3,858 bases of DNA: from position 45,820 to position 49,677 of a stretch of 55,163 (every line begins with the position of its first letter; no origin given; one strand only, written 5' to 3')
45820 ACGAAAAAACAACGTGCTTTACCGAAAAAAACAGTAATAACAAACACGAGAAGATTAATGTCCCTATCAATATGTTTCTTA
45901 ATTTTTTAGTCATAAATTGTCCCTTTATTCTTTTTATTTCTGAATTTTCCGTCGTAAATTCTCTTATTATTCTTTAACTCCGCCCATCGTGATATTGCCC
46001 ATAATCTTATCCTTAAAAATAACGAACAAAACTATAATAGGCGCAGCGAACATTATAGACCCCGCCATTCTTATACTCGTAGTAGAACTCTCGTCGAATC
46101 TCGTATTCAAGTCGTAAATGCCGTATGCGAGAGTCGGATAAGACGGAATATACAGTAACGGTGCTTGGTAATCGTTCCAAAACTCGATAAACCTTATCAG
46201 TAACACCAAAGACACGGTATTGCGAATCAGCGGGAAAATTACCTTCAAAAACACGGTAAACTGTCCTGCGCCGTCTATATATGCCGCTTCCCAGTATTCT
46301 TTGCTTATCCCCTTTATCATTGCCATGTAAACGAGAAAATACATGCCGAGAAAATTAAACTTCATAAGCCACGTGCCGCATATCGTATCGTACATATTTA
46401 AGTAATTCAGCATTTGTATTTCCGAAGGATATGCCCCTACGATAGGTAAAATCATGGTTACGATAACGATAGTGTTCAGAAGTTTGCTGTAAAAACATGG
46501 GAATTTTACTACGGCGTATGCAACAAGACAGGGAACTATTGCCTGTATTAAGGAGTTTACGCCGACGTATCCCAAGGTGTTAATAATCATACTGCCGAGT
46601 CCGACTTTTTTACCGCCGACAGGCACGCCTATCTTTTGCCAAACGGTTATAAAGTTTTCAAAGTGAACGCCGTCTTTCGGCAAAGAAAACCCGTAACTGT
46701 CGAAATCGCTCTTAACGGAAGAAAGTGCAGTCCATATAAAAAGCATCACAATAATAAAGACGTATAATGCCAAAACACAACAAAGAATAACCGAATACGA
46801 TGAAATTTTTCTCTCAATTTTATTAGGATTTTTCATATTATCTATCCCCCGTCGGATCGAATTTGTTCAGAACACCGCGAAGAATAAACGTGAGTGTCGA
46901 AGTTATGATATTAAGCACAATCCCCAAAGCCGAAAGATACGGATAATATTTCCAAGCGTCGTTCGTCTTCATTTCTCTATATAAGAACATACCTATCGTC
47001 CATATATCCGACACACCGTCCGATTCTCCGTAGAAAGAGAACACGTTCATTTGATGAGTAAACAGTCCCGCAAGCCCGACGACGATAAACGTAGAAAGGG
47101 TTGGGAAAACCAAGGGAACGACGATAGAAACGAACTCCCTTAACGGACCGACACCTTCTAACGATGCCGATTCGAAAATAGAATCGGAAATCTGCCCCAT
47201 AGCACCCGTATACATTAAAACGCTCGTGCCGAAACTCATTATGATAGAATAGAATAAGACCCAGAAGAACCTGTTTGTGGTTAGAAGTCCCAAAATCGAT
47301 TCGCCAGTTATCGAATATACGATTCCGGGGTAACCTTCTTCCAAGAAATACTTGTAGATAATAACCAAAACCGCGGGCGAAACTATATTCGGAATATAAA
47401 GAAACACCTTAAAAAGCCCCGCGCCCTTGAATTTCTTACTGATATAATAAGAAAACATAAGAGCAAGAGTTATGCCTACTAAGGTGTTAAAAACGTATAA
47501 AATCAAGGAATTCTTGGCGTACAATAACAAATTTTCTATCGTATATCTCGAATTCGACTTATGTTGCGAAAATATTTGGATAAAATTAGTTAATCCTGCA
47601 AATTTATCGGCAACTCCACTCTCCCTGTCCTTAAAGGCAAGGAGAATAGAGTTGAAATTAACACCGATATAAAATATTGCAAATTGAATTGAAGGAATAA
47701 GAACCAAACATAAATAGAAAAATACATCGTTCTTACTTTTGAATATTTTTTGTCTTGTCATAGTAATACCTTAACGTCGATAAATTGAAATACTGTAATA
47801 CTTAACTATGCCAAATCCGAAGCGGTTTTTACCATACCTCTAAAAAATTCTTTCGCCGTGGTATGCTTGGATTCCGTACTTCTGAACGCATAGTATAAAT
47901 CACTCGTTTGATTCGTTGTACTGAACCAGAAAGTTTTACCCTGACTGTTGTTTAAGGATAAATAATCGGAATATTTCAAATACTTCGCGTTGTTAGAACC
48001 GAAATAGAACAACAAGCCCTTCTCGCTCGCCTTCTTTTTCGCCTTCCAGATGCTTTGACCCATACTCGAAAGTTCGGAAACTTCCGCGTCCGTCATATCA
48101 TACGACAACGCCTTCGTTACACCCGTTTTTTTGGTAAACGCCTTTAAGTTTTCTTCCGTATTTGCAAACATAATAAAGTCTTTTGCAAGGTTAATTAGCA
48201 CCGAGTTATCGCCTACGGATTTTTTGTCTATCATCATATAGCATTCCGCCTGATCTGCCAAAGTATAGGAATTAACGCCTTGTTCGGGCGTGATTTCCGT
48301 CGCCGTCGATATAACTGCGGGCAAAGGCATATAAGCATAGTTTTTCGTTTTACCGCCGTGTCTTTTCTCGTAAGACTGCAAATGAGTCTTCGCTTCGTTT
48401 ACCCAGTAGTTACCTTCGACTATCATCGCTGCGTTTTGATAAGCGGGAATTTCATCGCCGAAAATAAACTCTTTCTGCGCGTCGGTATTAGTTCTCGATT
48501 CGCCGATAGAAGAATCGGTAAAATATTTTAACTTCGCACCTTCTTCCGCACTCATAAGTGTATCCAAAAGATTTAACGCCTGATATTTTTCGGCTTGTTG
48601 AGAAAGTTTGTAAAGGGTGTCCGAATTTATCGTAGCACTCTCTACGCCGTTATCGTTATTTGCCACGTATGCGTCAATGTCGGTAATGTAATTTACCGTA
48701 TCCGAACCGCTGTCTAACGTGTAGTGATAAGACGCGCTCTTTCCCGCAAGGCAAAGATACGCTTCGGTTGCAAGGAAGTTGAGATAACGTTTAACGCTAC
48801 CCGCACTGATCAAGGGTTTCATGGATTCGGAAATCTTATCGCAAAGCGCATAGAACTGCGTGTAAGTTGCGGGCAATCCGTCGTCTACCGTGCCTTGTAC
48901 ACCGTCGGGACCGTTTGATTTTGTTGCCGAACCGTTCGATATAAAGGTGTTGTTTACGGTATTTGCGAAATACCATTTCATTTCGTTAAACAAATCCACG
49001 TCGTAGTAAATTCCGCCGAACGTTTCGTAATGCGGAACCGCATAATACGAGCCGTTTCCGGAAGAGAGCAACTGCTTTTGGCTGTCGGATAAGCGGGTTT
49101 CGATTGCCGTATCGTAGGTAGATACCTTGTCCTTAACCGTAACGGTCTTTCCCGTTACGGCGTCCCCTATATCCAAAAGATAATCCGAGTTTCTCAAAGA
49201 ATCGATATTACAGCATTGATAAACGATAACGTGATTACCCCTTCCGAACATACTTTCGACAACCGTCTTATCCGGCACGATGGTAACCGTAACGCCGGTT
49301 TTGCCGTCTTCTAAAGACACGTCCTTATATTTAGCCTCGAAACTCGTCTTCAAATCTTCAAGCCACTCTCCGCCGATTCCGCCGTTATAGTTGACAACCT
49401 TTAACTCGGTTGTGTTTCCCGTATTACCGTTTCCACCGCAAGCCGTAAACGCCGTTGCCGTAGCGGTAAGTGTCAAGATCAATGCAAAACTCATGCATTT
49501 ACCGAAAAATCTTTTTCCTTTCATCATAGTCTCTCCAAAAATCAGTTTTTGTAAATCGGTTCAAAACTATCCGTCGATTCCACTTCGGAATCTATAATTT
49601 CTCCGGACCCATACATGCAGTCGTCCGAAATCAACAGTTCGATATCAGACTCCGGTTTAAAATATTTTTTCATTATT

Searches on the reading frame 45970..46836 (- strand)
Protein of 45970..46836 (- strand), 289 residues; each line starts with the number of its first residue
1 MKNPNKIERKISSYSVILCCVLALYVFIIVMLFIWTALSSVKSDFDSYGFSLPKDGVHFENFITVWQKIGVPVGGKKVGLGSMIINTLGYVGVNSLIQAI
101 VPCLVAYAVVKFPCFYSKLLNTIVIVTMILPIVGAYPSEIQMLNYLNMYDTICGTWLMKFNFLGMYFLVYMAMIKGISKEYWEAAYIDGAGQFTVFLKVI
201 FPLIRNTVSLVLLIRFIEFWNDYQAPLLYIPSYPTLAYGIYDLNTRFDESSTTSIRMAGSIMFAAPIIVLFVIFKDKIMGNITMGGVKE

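Call 6: search_protein_families(library=pfam, proteins=[window:45970-46836:-], max_evalue=0.01)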
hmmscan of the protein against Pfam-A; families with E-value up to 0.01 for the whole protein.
window:45970-46836:- (289 aa): 1 family
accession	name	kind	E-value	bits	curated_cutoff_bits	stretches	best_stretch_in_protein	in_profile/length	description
PF00528.27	BPD_transp_1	-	7.9e-12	45.7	26.4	1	110-273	10-170/184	Binding-protein-dependent transport system inner membrane component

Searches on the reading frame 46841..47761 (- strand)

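Call 6: search_protein_families(library=pfam, proteins=[window:46841-47761:-], max_evalue=0.01)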
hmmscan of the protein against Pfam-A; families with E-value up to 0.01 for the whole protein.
window:46841-47761:- (307 aa): 1 family
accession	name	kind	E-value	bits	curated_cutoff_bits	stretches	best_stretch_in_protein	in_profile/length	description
PF00528.27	BPD_transp_1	-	2.1e-08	34.5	26.4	1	96-299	1-179/184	Binding-protein-dependent transport system inner membrane component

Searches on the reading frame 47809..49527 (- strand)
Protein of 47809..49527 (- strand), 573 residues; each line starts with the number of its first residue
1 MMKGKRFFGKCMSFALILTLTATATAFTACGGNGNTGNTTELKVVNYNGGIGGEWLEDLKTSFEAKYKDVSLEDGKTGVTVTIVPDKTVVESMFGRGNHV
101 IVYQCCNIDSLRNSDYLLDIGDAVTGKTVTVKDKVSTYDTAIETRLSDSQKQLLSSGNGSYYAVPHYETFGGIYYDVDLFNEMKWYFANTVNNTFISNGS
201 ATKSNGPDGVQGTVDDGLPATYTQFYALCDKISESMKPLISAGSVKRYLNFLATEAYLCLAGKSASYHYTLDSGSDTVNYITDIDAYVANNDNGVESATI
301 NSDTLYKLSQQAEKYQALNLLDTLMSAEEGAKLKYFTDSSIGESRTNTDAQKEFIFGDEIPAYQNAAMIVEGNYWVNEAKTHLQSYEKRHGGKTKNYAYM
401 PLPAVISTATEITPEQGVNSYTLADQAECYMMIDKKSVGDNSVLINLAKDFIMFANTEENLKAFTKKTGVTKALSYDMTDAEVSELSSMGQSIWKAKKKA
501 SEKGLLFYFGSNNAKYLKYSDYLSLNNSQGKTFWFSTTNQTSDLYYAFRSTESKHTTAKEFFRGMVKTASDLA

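Call 6: search_protein_families(library=pfam, proteins=[window:47809-49527:-], max_evalue=0.01)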
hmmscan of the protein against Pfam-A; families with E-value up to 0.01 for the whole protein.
window:47809-49527:- (573 aa): 0 families

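Call 25: search_protein_families(library=pfam, proteins=[window:47809-49527:-], max_evalue=0.01)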
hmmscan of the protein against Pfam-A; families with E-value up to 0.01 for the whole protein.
window:47809-49527:- (573 aa): 0 families

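Call 28: search_protein_families(library=ncbifam, proteins=[window:47809-49527:-], max_evalue=0.1)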
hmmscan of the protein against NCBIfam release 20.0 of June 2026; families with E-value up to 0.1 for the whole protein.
window:47809-49527:- (573 aa): 1 family
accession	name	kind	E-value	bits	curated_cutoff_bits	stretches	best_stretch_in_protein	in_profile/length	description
NF041251.2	omp10_alpha_prot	equivalog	0.015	15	100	0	12-57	1-47/124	outer membrane lipoprotein Omp10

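Call 99: search_protein_families(library=pfam, proteins=[window:47809-49527:-], max_evalue=1)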
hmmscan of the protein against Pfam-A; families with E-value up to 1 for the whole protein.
window:47809-49527:- (573 aa): 0 families
